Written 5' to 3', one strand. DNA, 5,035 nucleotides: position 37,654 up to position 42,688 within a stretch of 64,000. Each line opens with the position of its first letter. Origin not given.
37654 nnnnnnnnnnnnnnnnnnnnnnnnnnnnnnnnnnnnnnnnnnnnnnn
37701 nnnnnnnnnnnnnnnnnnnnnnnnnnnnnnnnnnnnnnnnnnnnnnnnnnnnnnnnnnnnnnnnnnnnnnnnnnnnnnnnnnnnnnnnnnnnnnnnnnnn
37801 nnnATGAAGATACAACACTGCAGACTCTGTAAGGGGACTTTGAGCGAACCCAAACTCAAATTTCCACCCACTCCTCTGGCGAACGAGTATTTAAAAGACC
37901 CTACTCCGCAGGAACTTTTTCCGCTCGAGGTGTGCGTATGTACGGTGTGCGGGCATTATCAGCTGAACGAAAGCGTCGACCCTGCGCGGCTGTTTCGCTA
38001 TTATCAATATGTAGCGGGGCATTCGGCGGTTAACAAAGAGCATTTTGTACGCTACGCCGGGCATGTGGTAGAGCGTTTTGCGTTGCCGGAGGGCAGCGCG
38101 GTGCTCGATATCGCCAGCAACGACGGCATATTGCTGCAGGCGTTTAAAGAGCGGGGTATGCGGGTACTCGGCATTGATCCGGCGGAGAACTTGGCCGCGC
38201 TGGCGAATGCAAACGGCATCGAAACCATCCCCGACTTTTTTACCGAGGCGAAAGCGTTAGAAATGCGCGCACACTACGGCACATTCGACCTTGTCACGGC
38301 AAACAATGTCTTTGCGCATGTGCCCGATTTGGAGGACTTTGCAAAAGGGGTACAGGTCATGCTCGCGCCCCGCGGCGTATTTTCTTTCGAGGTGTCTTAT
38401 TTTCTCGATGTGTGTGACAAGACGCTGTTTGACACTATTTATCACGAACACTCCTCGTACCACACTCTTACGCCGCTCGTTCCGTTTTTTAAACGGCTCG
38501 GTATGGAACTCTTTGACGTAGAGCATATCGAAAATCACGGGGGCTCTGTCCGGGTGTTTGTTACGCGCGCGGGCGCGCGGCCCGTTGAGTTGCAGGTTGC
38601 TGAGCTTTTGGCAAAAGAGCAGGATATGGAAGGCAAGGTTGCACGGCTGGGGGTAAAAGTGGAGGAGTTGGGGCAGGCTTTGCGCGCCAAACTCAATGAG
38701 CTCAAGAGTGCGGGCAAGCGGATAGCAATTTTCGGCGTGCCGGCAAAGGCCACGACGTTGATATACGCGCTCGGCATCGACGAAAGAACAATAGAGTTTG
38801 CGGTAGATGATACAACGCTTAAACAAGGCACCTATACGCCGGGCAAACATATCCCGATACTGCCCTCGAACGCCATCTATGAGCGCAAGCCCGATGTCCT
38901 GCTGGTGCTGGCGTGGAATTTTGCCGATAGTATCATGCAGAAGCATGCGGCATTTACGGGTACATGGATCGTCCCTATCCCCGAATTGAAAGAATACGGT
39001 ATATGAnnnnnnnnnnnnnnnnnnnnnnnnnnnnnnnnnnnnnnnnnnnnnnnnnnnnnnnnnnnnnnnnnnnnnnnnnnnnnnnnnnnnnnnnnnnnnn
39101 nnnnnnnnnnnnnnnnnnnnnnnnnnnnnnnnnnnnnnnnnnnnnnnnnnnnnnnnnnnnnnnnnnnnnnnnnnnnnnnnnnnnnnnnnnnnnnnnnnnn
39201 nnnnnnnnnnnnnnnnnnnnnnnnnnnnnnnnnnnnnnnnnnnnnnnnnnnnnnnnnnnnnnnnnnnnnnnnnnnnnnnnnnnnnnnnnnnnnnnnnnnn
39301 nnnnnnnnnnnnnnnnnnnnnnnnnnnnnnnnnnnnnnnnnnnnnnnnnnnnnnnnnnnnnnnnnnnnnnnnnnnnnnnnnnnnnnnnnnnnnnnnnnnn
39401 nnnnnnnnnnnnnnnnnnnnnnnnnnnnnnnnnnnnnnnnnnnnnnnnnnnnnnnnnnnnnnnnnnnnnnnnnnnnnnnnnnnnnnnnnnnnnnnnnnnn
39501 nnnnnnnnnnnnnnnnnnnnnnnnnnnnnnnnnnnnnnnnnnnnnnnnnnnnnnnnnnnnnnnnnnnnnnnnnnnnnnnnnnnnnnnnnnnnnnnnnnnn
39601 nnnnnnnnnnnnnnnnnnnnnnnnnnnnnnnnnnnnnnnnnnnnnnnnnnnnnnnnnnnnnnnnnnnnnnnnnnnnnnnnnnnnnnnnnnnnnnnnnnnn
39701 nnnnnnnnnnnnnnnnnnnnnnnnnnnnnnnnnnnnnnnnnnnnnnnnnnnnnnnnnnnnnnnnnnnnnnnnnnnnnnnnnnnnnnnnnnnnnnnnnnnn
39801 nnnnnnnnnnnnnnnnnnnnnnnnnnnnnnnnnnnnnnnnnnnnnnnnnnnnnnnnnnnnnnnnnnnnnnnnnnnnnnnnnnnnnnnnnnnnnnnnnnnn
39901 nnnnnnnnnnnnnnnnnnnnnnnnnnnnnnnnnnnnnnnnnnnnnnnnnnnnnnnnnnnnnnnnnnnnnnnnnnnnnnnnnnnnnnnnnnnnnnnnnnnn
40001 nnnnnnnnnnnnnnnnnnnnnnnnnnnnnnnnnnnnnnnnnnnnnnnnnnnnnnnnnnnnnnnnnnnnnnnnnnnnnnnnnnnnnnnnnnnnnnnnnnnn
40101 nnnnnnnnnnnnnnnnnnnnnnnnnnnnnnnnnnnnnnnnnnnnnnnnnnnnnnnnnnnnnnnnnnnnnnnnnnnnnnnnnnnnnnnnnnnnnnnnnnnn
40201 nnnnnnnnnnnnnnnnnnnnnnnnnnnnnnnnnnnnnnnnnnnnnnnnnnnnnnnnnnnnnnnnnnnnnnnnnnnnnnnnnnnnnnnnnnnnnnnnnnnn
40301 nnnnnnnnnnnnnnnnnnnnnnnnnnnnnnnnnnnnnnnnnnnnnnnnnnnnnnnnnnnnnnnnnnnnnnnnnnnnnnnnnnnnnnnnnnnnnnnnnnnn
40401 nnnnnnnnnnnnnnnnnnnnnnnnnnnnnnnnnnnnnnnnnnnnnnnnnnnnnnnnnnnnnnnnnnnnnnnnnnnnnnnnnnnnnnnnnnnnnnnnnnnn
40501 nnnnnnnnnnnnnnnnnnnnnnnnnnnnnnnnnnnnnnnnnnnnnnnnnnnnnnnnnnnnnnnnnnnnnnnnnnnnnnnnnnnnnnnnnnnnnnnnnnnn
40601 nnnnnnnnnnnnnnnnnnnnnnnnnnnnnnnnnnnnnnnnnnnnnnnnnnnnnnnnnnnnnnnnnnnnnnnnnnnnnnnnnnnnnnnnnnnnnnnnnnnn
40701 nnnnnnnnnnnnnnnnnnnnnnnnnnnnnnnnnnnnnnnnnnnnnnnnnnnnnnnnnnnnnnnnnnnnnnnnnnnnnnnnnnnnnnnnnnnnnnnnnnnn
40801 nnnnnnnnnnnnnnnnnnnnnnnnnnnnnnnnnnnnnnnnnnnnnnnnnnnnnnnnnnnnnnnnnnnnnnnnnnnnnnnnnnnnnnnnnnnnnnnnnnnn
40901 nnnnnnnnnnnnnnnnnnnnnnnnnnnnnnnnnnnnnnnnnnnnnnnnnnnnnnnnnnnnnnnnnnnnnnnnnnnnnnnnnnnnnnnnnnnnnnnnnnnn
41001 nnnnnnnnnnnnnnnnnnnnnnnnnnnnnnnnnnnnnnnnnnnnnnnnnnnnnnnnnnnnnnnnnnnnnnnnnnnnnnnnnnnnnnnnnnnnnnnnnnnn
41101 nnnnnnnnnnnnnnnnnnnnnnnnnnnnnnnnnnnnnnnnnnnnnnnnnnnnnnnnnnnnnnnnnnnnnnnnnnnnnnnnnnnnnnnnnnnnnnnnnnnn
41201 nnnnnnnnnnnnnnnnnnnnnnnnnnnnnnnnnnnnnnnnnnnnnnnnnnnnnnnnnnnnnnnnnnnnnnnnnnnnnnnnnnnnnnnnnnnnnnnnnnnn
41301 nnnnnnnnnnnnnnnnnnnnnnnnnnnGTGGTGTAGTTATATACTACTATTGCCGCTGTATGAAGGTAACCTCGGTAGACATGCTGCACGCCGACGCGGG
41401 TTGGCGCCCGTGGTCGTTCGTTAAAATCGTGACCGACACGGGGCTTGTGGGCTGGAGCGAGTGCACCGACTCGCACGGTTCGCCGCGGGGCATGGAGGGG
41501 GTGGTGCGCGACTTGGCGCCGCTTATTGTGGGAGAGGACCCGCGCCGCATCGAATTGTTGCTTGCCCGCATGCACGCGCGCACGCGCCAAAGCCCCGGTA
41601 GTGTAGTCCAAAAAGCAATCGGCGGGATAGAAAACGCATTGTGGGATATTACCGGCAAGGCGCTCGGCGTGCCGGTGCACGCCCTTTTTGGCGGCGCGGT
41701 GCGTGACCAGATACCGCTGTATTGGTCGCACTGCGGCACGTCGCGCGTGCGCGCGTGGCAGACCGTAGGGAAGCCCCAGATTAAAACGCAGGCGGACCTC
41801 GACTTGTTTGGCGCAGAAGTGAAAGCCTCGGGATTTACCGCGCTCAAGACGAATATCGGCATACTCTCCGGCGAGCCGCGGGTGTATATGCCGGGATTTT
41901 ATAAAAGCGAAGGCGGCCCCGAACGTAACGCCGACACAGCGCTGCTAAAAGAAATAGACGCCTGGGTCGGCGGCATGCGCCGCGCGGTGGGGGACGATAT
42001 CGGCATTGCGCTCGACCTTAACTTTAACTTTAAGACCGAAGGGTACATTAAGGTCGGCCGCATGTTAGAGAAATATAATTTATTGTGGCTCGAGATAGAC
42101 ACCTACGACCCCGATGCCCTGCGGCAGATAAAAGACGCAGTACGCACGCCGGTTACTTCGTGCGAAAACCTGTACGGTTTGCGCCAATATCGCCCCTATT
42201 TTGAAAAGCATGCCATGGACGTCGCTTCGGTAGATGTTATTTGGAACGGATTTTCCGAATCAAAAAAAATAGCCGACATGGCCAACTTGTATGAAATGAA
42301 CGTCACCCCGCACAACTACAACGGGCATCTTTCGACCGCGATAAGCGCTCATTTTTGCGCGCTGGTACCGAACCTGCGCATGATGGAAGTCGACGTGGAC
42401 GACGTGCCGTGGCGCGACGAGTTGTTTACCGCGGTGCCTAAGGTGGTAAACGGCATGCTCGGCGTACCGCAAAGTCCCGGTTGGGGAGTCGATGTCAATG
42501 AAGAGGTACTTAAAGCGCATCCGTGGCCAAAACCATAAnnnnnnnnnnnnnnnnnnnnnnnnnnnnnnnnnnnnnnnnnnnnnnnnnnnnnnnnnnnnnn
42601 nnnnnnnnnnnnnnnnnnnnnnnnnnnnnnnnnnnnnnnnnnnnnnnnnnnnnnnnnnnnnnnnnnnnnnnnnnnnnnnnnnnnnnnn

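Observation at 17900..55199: A 37 kb, almost entirely co-directional glycan assembly and decoration island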

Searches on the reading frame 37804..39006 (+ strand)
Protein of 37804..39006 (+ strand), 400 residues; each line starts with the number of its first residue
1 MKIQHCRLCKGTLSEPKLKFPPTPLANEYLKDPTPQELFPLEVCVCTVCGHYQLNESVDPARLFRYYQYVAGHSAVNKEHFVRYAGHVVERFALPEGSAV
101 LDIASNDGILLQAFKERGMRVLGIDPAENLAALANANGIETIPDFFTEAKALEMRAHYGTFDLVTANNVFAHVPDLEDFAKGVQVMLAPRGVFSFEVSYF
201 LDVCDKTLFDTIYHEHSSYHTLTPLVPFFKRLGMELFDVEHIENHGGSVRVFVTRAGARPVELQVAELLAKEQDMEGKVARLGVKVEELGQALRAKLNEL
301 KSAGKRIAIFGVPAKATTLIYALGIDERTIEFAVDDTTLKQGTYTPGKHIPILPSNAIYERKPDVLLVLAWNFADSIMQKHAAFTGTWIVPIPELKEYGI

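Call 7: search_protein_families(library=pfam, proteins=[window:37804-39006:+], max_evalue=0.001)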
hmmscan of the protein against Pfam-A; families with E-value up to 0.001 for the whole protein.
window:37804-39006:+ (400 aa): 7 families
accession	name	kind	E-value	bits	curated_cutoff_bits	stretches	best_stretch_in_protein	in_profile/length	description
PF08484.17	Methyltransf_14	-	9.2e-43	146.2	23.5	1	244-393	2-160/160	C-methyltransferase C-terminal domain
PF08421.16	Methyltransf_13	-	5e-14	52.7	31.3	1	6-64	1-62/62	Putative zinc binding domain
PF13489.12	Methyltransf_23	-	7.4e-14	52.2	27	1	83-235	7-160/164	Methyltransferase domain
PF08241.18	Methyltransf_11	-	1.5e-11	45.2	21.2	1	101-194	1-94/95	Methyltransferase domain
PF08242.18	Methyltransf_12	-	2.2e-11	44.8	30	1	101-193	1-98/98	Methyltransferase domain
PF13649.12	Methyltransf_25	-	2e-09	38.4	27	1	100-191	1-97/97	Methyltransferase domain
PF13847.12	Methyltransf_31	-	0.00018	21.7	27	1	97-197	4-111/145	Methyltransferase domain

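Call 17: search_protein_families(library=ncbifam, proteins=[window:37804-39006:+], max_evalue=0.01)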
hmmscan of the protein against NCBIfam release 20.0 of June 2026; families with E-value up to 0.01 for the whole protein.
window:37804-39006:+ (400 aa): 9 families
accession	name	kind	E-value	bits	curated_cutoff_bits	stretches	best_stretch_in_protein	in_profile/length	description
TIGR01983.1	UbiG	equivalog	7.8e-09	35.2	102.95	1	95-193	48-149/228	bifunctional 2-polyprenyl-6-hydroxyphenol methylase/3-demethylubiquinol 3-O-methyltransferase UbiG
NF045667.1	MTase_DVU1556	equivalog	7.6e-07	28.8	155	1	88-194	14-118/213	DVU_1556 family methyltransferase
NF043040.1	corrin_prot_MT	hypoth_equivalog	0.00013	21.4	180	1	80-176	26-126/216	corrinoid protein-associated methyltransferase CpaM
TIGR02021.1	BchM-ChlM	equivalog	0.00014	21.3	158.9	1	94-184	52-141/218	magnesium protoporphyrin IX methyltransferase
TIGR02081.1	metW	equivalog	0.0031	17.1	189.5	1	94-144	11-62/194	methionine biosynthesis protein MetW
NF004851.0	PRK06202.1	equivalog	0.0073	15.8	243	0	58-175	22-144/237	hypothetical protein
NF041537.1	ArsM_AhpD_UU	exception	0.0074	15.1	510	0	94-193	74-178/345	arsenite methyltransferase/AhpD domain selenoprotein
NF041536.1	ArsM_DUF2284_UU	exception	0.0078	14.6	575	0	94-193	74-178/459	arsenite methyltransferase/DUF2284 domain selenoprotein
TIGR04290.1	meth_Rta_06860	hypoth_equivalog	0.0092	15.4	300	0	96-173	49-128/226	TIGR04290 family methyltransferase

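Call 78: search_solved_structures(query=window:37804-39006:+, max_evalue=0.001)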
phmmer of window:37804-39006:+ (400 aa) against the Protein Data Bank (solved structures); distinct sequences matched with E-value up to 0.001: 15.
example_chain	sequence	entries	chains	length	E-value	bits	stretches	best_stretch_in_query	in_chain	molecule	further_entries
4rv9_A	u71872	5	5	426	4.1e-84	286.2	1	4-393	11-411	D-mycarose 3-C-methyltransferase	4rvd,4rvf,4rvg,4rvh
5t64_A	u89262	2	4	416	1.8e-66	228.2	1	5-396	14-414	Sugar 3-C-methyl transferase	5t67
5t6b_A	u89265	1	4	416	5.4e-65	223.3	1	5-395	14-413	Sugar 3-C-methyl transferase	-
3ndi_A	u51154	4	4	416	3.1e-64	220.8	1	6-395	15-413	Methyltransferase | TcaB9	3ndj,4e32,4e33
4e2y_A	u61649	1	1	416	8.1e-64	219.4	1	6-395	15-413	TcaB9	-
4e31_A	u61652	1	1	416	1e-63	219.1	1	6-395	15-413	TcaB9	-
4e2x_A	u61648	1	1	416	1.1e-63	219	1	6-395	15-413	TcaB9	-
4e2z_A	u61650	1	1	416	2.9e-63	217.6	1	6-395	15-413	TcaB9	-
4e2w_A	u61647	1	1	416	2.9e-63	217.6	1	6-395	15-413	TcaB9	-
4e30_A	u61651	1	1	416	7.6e-63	216.2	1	6-395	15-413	TcaB9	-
4kdr_A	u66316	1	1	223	8.6e-07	31.7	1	85-195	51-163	3-demethylubiquinone-9 3-methyltransferase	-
5dpm_A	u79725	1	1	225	8.8e-07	31.6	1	85-195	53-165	Ubiquinone biosynthesis O-methyltransferase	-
4kdc_A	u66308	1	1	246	1.1e-06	31.3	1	85-195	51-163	3-demethylubiquinone-9 3-methyltransferase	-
3e8s_A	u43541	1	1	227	5.5e-05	25.7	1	98-208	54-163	Putative SAM Dependent Methyltransferase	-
2avn_A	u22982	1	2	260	0.0007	22.1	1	81-202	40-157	ubiquinone/menaquinone biosynthesis methyltransferase-related protein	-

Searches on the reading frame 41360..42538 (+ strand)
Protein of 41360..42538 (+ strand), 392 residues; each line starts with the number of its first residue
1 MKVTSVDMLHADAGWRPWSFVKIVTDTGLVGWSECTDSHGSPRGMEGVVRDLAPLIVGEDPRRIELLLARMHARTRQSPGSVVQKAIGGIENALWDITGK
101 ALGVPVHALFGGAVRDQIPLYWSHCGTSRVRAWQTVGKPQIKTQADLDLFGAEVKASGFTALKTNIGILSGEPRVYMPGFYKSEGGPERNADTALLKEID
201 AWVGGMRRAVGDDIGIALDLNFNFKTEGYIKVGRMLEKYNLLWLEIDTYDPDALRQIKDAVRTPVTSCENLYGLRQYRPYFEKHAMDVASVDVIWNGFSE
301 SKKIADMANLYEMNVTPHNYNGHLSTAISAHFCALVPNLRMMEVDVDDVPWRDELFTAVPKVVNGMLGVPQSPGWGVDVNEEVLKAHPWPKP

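Call 8: search_protein_families(library=pfam, proteins=[window:41360-42538:+], max_evalue=0.001)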
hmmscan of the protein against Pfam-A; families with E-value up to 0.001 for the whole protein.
window:41360-42538:+ (392 aa): 2 families
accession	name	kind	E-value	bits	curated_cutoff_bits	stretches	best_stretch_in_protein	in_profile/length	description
PF13378.12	MR_MLE_C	-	4.5e-43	147.9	29.4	1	154-383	10-219/219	Enolase C-terminal domain-like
PF02746.21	MR_MLE_N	-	8.9e-18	65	22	1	18-111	28-117/117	Mandelate racemase / muconate lactonizing enzyme, N-terminal domain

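Call 18: search_protein_families(library=ncbifam, proteins=[window:41360-42538:+], max_evalue=0.01)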
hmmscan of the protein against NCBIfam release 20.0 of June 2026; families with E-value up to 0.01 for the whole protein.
window:41360-42538:+ (392 aa): 11 families
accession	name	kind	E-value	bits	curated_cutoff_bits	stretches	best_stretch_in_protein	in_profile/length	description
NF010624.0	PRK14017.1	equivalog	6.5e-48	163.7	311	2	1-129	1-124/382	galactonate dehydratase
NF040790.2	glucon_galact_dh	equivalog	1.4e-41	142.6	750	2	193-386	171-368/390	bifunctional D-gluconate/D-galactonate dehydratase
NF043051.1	ManoateDhtManD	equivalog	2.9e-38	131.8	550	1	1-389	1-385/403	D-mannonate dehydratase ManD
NF040866.1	AraD_Arch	equivalog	7.4e-35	120.6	650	2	205-385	185-367/372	arabinonate dehydratase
NF011654.0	PRK15072.1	subfamily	1.5e-34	119.6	430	1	3-389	3-386/404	D-galactonate dehydratase family protein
NF047820.1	TalGalacDh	equivalog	7.3e-27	94.2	500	2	203-383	186-360/371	L-talarate/galactarate dehydratase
TIGR02534.1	mucon_cyclo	subfamily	2.1e-24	86.3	334.95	2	20-125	31-138/368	muconate/chloromuconate family cycloisomerase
NF011968.0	PRK15440.1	equivalog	2.6e-24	85.9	393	2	190-388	187-392/395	L-rhamnonate dehydratase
NF043002.1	HProlDhtase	equivalog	1.3e-16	60.4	500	1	21-122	36-137/366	cis-3-hydroxy-L-proline dehydratase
TIGR03247.1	glucar-dehydr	equivalog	1.1e-07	30.9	828.7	1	280-387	297-406/441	glucarate dehydratase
TIGR01928.1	menC_lowGC_arch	equivalog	1.2e-05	24.5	200.65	0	212-316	173-279/325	o-succinylbenzoate synthase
